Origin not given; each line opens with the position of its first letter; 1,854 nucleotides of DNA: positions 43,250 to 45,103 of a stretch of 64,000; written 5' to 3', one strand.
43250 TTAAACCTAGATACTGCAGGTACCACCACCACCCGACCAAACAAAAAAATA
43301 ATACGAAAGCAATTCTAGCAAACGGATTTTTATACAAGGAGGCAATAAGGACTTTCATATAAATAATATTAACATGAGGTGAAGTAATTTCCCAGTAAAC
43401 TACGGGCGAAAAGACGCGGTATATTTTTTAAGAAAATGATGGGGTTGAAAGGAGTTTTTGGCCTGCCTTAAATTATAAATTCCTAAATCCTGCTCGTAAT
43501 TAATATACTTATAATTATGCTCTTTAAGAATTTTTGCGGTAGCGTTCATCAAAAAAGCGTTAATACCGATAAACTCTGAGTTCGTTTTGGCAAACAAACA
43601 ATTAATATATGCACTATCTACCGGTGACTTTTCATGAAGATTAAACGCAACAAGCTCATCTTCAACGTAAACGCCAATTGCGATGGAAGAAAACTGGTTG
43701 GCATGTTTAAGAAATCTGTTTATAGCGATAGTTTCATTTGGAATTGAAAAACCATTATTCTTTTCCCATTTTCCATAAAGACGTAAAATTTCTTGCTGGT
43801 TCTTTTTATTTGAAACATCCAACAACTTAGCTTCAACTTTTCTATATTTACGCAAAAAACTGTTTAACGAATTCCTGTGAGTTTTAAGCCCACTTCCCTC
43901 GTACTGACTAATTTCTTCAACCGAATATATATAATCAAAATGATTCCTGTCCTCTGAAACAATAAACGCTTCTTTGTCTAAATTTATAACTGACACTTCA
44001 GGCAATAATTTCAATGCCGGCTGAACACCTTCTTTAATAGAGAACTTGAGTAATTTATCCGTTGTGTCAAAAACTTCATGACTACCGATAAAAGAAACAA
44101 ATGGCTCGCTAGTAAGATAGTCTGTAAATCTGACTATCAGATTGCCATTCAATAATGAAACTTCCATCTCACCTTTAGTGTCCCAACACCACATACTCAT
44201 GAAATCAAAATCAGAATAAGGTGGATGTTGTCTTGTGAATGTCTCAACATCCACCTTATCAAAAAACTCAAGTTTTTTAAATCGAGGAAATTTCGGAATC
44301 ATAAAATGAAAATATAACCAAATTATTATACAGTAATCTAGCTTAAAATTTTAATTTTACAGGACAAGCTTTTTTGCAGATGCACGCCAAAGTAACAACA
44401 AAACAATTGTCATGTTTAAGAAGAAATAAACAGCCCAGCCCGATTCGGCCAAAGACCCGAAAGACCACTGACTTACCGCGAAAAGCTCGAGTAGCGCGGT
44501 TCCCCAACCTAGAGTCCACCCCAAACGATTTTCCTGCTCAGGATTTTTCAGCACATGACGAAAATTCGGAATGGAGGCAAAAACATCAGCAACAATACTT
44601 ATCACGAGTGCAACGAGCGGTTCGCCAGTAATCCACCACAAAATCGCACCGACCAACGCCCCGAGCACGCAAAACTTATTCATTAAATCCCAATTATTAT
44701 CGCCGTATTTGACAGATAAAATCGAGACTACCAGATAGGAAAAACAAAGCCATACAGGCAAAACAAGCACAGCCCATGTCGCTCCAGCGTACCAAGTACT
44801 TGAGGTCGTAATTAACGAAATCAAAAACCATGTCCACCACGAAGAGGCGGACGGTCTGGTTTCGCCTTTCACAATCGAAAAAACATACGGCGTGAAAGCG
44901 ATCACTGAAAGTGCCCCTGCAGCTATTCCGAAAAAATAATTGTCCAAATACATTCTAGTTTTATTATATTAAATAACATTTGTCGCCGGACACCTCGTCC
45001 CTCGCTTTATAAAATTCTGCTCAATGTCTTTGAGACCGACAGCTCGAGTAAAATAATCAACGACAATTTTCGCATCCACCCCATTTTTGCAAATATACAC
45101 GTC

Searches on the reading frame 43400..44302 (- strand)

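Call 4: search_protein_families(library=pfam, proteins=[window:43400-44302:-], max_evalue=0.01)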
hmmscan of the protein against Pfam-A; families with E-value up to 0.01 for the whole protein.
window:43400-44302:- (300 aa): 1 family
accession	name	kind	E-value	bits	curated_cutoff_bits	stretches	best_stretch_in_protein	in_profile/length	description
PF09924.15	LPG_synthase_C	-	3.6e-25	89.1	27.5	1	31-296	10-297/298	Phosphatidylglycerol lysyltransferase, C-terminal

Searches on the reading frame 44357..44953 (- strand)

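Call 4: search_protein_families(library=pfam, proteins=[window:44357-44953:-], max_evalue=0.01)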
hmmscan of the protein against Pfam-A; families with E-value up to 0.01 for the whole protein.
window:44357-44953:- (198 aa): 0 families

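Call 10: search_protein_families(library=ncbifam, proteins=[window:44357-44953:-], max_evalue=0.1)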
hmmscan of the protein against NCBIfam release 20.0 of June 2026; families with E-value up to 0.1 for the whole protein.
window:44357-44953:- (198 aa): 1 family
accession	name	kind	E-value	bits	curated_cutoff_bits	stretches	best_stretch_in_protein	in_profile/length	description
NF009247.0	PRK12599.1-6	equivalog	0.059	13.9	100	0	115-164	6-55/89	putative monovalent cation/H+ antiporter subunit F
